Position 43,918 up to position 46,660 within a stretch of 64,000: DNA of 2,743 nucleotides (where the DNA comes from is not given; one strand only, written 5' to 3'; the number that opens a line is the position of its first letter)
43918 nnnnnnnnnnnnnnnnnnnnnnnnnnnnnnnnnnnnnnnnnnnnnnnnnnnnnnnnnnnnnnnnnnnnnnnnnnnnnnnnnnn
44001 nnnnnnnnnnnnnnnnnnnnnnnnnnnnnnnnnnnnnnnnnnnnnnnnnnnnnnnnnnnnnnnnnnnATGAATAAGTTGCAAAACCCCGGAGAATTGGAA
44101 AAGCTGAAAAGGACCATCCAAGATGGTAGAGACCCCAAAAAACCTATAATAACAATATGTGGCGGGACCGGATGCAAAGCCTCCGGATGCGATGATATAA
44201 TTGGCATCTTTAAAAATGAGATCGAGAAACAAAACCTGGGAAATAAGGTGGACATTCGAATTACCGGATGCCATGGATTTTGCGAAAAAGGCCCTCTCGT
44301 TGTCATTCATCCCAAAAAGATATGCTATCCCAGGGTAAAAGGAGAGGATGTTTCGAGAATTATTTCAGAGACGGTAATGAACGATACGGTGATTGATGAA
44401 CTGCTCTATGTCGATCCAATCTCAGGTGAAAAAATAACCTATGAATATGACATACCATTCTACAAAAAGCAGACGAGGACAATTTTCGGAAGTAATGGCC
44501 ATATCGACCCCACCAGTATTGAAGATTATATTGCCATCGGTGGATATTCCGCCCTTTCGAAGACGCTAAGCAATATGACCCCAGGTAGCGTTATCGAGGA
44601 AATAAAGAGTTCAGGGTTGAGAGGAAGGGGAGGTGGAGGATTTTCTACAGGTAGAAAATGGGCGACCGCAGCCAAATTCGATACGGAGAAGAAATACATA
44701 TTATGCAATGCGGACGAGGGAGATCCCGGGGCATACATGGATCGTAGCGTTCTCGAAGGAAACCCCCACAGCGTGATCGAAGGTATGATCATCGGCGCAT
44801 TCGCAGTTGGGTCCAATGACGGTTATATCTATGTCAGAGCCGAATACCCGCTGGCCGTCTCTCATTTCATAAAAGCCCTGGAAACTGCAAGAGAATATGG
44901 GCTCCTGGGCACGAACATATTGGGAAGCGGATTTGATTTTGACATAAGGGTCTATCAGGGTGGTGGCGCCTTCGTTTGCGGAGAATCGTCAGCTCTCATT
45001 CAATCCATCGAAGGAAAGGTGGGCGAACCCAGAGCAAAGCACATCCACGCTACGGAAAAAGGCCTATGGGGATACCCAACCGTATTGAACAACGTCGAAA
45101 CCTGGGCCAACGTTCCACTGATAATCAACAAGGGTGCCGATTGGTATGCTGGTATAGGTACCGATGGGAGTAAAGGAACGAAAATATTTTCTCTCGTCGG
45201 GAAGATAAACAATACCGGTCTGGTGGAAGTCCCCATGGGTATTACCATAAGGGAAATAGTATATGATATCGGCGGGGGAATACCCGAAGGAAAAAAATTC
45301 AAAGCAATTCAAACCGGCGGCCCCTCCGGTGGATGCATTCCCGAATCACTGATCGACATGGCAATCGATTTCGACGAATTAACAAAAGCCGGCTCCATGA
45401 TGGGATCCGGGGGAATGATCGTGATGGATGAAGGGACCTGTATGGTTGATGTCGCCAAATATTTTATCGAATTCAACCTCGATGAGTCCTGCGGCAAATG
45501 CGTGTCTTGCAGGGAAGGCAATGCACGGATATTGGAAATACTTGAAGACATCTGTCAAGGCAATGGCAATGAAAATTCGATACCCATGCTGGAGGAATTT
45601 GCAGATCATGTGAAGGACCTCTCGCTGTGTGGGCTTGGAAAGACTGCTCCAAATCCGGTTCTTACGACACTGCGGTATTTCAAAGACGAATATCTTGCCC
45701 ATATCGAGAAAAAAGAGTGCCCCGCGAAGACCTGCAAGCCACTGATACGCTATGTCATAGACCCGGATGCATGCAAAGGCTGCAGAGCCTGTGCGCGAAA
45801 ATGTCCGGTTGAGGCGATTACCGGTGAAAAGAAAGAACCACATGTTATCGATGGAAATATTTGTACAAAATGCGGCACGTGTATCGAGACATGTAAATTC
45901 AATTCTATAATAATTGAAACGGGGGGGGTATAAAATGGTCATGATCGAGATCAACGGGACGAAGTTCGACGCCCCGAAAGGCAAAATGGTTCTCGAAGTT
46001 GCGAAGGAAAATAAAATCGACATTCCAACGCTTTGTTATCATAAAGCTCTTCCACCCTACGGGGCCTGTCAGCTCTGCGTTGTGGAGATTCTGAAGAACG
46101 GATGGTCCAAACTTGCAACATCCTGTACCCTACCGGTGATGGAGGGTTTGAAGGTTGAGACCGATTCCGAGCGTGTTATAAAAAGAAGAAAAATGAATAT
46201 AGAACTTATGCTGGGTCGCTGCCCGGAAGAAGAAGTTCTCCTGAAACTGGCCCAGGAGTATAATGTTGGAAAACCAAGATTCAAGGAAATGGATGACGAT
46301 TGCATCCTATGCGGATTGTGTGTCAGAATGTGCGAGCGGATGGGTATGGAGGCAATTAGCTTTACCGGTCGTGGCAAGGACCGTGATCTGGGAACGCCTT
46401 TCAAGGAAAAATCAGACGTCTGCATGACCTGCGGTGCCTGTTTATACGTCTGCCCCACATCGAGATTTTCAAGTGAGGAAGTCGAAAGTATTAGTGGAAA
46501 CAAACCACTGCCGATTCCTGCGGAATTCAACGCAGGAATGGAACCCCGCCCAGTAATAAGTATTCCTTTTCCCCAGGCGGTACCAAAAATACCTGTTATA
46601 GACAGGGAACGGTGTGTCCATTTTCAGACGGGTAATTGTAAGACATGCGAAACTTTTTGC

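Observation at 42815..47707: A second hdrA copy is split at its ferredoxin insertion and interleaved with a NuoE / NuoF / NuoG-N-type NADH module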

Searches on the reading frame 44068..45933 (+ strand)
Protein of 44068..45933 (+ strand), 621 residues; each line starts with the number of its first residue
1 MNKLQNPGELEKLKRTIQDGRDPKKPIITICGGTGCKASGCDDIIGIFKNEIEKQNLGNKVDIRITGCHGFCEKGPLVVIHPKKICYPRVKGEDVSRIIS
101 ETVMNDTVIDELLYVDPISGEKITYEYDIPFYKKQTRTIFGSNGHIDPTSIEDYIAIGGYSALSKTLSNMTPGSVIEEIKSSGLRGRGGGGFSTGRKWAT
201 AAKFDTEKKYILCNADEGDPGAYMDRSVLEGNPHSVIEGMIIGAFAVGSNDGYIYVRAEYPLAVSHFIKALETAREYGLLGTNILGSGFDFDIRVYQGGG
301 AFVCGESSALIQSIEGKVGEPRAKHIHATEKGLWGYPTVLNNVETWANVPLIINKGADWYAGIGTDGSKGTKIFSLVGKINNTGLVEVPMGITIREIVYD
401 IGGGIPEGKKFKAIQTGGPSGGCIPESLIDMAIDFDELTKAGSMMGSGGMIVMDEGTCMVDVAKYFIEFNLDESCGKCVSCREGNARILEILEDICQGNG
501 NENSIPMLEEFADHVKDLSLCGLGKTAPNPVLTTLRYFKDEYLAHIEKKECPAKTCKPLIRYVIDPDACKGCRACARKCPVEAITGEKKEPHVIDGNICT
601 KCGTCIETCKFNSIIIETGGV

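Call 3: search_protein_families(library=pfam, proteins=[window:44068-45933:+], max_evalue=0.01)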
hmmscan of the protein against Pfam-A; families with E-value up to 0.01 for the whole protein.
window:44068-45933:+ (621 aa): 12 families
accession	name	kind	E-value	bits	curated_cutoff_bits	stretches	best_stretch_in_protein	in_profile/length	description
PF01512.22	Complex1_51K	-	6.8e-42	143.3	31.2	1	179-350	1-149/150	Nuo51 FMN-binding domain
PF10589.14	NADH_4Fe-4S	-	1.3e-29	102.4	23.5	1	461-545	1-85/85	NADH-ubiquinone oxidoreductase-F iron-sulfur binding region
PF00037.32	Fer4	-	1.4e-08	34.6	21.1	2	562-585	1-24/24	4Fe-4S binding domain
PF13237.11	Fer4_10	-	7.4e-07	29.4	25.5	1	562-609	2-52/53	4Fe-4S dicluster domain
PF12837.12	Fer4_6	-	9e-07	29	25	2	563-584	3-24/24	4Fe-4S binding domain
PF01257.25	2Fe-2S_thioredx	-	1.2e-06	28.9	24.8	1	24-101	64-143/145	Thioredoxin-like [2Fe-2S] ferredoxin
PF12838.12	Fer4_7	-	2.8e-06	28.1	27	1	569-612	2-51/52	4Fe-4S dicluster domain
PF10531.15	SLBB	-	4.6e-06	26.8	27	1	374-422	2-53/55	SLBB domain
PF13187.11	Fer4_9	-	3e-05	24.4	27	1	568-610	1-48/52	4Fe-4S dicluster domain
PF12797.12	Fer4_2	-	4.5e-05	23.6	24.5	1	562-581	3-22/22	4Fe-4S binding domain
PF14697.11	Fer4_21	-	4.9e-05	23.8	35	1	563-611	2-53/59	4Fe-4S dicluster domain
PF22461.2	SLBB_2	-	0.0022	18.5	27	1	373-419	2-49/79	SLBB domain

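Call 24: search_solved_structures(query=window:44068-45933:+, max_evalue=1e-20, show_alignments=2)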
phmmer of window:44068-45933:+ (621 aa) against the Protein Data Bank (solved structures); distinct sequences matched with E-value up to 1e-20: 63 (the best 60 are shown).
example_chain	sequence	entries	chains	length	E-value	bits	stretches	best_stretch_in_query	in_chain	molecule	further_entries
7t2r_B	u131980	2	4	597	5.7e-237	791.6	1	28-614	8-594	NiFe hydrogenase subunit B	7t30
9mqx_B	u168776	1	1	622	3e-234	782.6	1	20-615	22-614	NADH:ubiquinone oxidoreductase, NADH-binding (51 kD) subunit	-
8a6t_B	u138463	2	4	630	8.8e-230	767.9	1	2-613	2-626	Electron bifurcating hydrogenase subunit HydB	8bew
7q4v_B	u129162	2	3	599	6.4e-226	755.1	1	24-614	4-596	Iron hydrogenase HydB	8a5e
9n5u_B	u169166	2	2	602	6.7e-211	705.5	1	35-616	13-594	NfnB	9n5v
9bov_B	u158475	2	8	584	2.2e-210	703.7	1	33-617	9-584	NADH dehydrogenase (Quinone)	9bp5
8oh5_B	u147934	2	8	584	6.5e-203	679.1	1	44-617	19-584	NAD-reducing hydrogenase subunit HoxF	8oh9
7p5h_B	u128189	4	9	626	1.5e-199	668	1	27-614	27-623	Fe-hydrogenase, subunit beta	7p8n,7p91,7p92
7q4w_B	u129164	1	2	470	1.2e-198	665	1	151-614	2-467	Iron hydrogenase HydB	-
6vw7_B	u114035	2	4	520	2.5e-110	373.2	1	127-542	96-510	NAD-dependent formate dehydrogenase beta subunit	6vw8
2fug_1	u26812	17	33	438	1e-108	367.9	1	136-550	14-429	NADH-quinone oxidoreductase chain 1 | NADH-QUINONE OXIDOREDUCTASE SUBUNIT 1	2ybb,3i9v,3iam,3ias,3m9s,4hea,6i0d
6tg9_B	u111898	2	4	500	3.7e-100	339.6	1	126-542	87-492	Formate dehydrogenase subunit beta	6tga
7p64_F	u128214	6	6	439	5.3e-100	339.1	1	147-547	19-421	NADH-quinone oxidoreductase subunit F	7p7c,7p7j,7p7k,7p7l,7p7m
7p61_F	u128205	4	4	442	5.4e-100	339.1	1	147-547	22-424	NADH-quinone oxidoreductase subunit F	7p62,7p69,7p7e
7awt_F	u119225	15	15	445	5.5e-100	339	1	147-548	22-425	NADH-quinone oxidoreductase subunit F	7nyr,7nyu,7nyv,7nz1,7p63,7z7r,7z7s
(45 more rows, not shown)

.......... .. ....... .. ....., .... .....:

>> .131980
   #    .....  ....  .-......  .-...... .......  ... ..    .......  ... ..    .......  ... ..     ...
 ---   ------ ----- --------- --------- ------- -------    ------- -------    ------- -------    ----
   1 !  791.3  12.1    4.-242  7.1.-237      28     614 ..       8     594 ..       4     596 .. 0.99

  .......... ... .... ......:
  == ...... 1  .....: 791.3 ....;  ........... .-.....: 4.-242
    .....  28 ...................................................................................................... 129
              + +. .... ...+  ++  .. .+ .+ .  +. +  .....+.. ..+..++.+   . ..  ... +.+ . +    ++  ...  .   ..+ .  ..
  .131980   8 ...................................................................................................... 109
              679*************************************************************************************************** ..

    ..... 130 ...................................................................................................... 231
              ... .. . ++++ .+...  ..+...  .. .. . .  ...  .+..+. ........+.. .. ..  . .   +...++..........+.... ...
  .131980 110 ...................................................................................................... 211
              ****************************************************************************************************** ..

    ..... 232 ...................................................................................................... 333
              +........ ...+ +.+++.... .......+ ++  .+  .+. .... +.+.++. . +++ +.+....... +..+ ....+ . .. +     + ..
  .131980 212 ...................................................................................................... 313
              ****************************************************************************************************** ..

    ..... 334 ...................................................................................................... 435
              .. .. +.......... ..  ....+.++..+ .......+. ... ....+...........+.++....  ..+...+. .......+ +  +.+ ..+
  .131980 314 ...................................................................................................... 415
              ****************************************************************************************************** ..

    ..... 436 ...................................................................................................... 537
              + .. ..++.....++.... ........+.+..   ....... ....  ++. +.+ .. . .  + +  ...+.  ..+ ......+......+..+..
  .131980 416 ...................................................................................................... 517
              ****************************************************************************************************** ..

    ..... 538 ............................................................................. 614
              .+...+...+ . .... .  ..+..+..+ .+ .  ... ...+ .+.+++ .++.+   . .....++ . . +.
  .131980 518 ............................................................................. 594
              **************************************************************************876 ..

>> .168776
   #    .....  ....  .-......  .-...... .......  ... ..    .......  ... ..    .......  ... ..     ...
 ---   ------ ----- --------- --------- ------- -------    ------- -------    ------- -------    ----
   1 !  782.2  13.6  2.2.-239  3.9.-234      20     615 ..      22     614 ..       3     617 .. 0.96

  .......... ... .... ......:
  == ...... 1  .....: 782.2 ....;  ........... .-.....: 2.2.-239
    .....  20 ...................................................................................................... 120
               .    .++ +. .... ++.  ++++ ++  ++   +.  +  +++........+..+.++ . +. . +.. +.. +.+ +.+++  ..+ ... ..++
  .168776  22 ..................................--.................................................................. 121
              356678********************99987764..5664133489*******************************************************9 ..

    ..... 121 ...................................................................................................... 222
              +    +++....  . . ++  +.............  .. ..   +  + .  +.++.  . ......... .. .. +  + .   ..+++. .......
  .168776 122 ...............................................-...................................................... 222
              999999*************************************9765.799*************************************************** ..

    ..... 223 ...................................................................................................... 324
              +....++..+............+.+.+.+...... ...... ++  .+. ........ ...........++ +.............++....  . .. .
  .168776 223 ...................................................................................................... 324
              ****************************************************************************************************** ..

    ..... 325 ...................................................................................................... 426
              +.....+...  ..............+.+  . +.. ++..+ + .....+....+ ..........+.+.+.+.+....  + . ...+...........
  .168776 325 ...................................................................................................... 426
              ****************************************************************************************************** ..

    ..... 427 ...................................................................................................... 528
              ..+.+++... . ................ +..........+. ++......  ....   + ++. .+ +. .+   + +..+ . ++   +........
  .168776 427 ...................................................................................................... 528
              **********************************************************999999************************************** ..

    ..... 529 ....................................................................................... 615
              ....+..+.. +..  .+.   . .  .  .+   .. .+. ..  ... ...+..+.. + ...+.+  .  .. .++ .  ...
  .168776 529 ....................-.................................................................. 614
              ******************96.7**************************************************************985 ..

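Call 29: search_protein_families(library=ncbifam, proteins=[window:44068-45933:+], max_evalue=0.00001)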
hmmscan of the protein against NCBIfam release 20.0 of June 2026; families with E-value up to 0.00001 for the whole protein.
window:44068-45933:+ (621 aa): 20 families
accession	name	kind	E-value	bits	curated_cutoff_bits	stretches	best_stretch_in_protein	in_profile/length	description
TIGR01959.1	nuoF_fam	equivalog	1.1e-140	468.7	558.65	1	148-546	11-410/410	NADH-quinone oxidoreductase subunit NuoF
NF008436.0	PRK11278.1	equivalog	6.7e-112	374.6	749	1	147-555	23-435/448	NADH-quinone oxidoreductase subunit NuoF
NF010120.0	PRK13596.1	equivalog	9.9e-108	360.4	389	1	158-550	27-421/433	NADH-quinone oxidoreductase subunit NuoF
NF041612.1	fdxn_Clost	equivalog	5.9e-13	49.3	150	1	36-112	24-100/102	2Fe-2S ferredoxin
TIGR01944.1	rnfB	subfamily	2e-11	43.8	68.7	1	562-616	108-162/190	RnfABCDGE type electron transport complex subunit B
NF058577.1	FdxA_fam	equivalog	9.5e-11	41.7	65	1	562-610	3-49/52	4Fe-4S ferredoxin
NF041613.1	fdxn_Azotob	equivalog_domain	1.6e-10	41.2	195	1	35-110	23-98/107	2Fe-2S ferredoxin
TIGR04481.1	PR_assoc_PrdC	equivalog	6.4e-09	35.1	490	1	164-422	64-286/425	proline reductase-associated electron transfer protein PrdC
NF006446.0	PRK08764.1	equivalog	7.8e-09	35.5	220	1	555-617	75-136/139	Rnf electron transport complex subunit RnfB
NF003475.0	PRK05113.1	equivalog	1.9e-08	34.4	203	1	561-615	107-161/190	electron transport complex subunit RsxB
NF005415.0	PRK06991.1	equivalog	5.1e-08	32.9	281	1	558-614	76-132/284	electron transport complex subunit RsxB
NF040864.1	HgcB_ferredoxin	equivalog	4.2e-07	29.7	99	1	564-619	11-66/93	mercury methylation ferredoxin HgcB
NF040770.1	hetero_SS_HdrA2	exception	5.5e-07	28.1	1100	1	562-616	572-625/777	CoB-CoM heterodisulfide reductase HdrA2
NF045874.1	Vhu_polyferre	exception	7.7e-07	28.2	600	1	564-616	125-176/381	F420-non-reducing hydrogenase associated-polyferredoxin VhuB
TIGR04105.1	FeFe_hydrog_B1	subfamily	9.4e-07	27.8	450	1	561-615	106-160/462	monomeric [FeFe] hydrogenase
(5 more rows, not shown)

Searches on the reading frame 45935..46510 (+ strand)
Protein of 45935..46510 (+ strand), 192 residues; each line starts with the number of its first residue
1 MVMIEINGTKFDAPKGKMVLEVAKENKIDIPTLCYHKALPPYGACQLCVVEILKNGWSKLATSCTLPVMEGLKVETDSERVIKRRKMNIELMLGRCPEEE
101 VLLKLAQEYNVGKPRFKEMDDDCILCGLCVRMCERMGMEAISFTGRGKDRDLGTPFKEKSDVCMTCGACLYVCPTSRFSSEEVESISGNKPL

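Call 91: search_solved_structures(query=window:45935-46510:+, max_evalue=1e-10, show_alignments=3)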
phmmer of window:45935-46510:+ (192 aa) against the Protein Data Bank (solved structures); distinct sequences matched with E-value up to 1e-10: 62 (the best 60 are shown).
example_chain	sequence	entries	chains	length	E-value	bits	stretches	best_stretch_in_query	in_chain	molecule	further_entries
9mqx_A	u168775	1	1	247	3.5e-40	140.9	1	4-177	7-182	NADH:ubiquinone oxidoreductase chain G-like protein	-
9bov_A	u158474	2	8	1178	5e-31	111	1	2-94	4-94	Molybdopterin oxidoreductase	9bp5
8oh5_C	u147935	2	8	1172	7.8e-28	100.6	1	2-93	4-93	Formate dehydrogenase-O, major subunit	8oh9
8a6t_A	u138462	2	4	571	7.8e-26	94.1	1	1-180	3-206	Electron bifurcating hydrogenase subunit HydA1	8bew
7q4v_A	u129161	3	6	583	2e-23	86.2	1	3-95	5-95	Iron hydrogenase HydA1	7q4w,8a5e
7t2r_A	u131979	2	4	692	8.1e-23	84.2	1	4-93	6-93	NiFe hydrogenase subunit A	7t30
7q5y_A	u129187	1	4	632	2.4e-22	82.7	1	2-98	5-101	NADH dehydrogenase I chain G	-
6tg9_A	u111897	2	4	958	2e-21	79.7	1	3-97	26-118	Formate dehydrogenase subunit alpha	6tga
9wxb_B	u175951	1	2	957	2.3e-20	76.2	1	3-97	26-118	Formate dehydrogenase alpha subunit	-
9n5u_A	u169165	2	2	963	3.3e-20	75.7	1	1-94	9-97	NfnA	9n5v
7p5h_A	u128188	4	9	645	6.6e-19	71.5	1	17-179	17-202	Fe-hydrogenase, subunit alpha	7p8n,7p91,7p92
7zd6_3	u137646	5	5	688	5e-18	68.6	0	5-97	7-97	NADH-ubiquinone oxidoreductase 75 kDa subunit, mitochondrial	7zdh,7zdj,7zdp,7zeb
9w2u_G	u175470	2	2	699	5.3e-18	68.5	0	5-97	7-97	NADH-ubiquinone oxidoreductase 75 kDa subunit, mitochondrial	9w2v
5lnk_3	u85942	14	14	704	5.4e-18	68.5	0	5-97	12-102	Mitochondrial complex I, 75 kDa subunit | NADH:ubiquinone oxidoreductase core subunit S1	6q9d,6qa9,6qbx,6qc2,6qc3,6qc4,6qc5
5o31_G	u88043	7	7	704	5.4e-18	68.5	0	5-97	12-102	NADH-ubiquinone oxidoreductase 75 kDa subunit, mitochondrial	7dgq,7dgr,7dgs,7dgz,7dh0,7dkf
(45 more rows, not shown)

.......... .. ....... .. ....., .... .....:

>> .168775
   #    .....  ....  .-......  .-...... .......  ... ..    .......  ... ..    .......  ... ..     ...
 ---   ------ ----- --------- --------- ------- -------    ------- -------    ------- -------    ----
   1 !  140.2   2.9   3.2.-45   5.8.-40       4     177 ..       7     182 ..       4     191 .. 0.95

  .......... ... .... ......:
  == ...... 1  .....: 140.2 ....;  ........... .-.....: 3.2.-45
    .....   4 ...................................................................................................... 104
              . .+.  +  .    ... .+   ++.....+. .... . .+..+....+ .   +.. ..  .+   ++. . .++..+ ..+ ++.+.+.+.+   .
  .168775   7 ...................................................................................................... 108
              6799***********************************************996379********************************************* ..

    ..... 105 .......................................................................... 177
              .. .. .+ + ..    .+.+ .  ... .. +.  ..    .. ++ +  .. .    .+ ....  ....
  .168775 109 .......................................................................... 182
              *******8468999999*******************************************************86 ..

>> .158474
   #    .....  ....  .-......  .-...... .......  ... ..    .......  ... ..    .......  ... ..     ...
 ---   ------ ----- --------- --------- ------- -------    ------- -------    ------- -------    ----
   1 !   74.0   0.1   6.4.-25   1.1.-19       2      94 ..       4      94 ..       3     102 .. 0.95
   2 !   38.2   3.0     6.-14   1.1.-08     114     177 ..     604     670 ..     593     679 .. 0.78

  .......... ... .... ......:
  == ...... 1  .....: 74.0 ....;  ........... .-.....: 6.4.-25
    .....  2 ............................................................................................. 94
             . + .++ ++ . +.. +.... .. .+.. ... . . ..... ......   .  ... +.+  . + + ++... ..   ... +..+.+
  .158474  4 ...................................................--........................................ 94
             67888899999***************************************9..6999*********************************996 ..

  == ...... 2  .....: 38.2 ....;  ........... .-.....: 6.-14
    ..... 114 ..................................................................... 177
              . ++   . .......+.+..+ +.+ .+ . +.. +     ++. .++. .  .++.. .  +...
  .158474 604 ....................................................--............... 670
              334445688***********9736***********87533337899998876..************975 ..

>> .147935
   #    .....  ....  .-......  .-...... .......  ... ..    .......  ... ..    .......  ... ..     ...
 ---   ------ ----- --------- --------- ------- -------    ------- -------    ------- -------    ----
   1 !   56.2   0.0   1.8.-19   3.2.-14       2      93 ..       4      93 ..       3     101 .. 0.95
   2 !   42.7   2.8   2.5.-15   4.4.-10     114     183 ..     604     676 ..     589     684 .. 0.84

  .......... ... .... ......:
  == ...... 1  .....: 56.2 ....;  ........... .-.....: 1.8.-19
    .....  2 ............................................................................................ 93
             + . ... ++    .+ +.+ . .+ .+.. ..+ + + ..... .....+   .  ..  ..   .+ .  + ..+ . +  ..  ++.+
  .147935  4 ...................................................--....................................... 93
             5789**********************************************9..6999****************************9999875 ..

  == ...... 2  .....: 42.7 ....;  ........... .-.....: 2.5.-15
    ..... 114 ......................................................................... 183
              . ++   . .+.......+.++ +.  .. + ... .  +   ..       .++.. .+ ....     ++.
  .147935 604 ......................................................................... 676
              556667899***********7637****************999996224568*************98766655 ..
